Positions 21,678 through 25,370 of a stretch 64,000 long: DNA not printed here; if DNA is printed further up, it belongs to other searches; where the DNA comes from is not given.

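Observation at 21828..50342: Candidate peptidoglycan/muropeptide utilisation super-locus (SusC/SusD + 12-gene array + murK-murQ)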

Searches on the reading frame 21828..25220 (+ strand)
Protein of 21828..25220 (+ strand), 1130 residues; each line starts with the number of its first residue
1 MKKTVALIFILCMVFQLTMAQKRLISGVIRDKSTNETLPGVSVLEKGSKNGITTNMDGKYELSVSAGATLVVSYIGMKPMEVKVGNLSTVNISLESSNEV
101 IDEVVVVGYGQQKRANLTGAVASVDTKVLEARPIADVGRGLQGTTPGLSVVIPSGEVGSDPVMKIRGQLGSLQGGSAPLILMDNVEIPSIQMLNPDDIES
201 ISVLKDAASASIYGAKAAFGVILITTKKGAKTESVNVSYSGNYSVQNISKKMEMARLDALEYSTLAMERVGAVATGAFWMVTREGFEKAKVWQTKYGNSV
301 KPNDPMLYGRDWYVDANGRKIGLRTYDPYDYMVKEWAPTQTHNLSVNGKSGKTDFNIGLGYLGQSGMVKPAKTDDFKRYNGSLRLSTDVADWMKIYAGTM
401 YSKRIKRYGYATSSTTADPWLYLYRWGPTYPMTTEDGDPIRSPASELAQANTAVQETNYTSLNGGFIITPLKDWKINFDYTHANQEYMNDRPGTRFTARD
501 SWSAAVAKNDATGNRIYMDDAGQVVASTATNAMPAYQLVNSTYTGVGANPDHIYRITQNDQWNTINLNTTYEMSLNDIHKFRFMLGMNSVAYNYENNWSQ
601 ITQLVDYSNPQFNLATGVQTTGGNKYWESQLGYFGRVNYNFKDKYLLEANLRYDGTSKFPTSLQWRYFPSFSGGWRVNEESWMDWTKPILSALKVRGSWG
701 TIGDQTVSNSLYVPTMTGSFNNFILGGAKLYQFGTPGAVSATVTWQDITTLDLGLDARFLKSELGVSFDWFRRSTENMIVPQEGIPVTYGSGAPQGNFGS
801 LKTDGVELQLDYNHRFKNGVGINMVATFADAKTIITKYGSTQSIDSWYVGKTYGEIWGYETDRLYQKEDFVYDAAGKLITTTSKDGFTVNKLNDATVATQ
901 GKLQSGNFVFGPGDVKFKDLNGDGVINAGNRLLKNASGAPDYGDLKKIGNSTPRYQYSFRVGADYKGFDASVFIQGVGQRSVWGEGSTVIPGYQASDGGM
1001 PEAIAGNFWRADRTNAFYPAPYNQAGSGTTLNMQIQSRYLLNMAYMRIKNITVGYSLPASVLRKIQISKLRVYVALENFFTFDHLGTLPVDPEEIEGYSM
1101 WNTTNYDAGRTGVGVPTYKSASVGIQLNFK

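Call 3: search_protein_families(library=pfam, proteins=[window:21828-25220:+])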
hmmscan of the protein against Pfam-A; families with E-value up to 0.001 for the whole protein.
window:21828-25220:+ (1130 aa): 3 families
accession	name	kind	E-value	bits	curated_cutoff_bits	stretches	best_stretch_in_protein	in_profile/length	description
PF13715.12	CarbopepD_reg_2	-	9.2e-18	64.5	32.2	1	25-106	1-88/88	CarboxypepD_reg-like domain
PF07715.20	Plug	-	1.1e-14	55.3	23.9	1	115-221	3-107/107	TonB-dependent Receptor Plug Domain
PF00593.30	TonB_dep_Rec_b-barrel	-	4.4e-10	40.4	27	1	477-986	31-386/436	TonB dependent receptor-like, beta-barrel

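Call 5: search_protein_families(library=ncbifam, proteins=[window:21828-25220:+], max_evalue=0.01)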
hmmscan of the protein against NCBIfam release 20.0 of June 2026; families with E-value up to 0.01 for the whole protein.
window:21828-25220:+ (1130 aa): 4 families
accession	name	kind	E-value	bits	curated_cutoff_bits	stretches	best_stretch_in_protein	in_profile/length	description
TIGR04056.1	OMP_RagA_SusC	subfamily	1.3e-231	771.8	368.25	1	25-1129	3-981/981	SusC/RagA family TonB-linked outer membrane protein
TIGR04057.1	SusC_RagA_signa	signature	1.6e-16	59.8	46.2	1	197-227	1-31/31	SusC/RagA subfamily TonB-dependent outer membrane receptor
NF053692.1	BamP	equivalog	7e-07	28.9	230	1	3-128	2-131/251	BamP family beta-barrel-assembly machinery protein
NF053590.1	TonB_dep_TOL0244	equivalog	0.006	15.3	645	0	196-251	110-164/604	TOL_0244 family TonB-dependent receptor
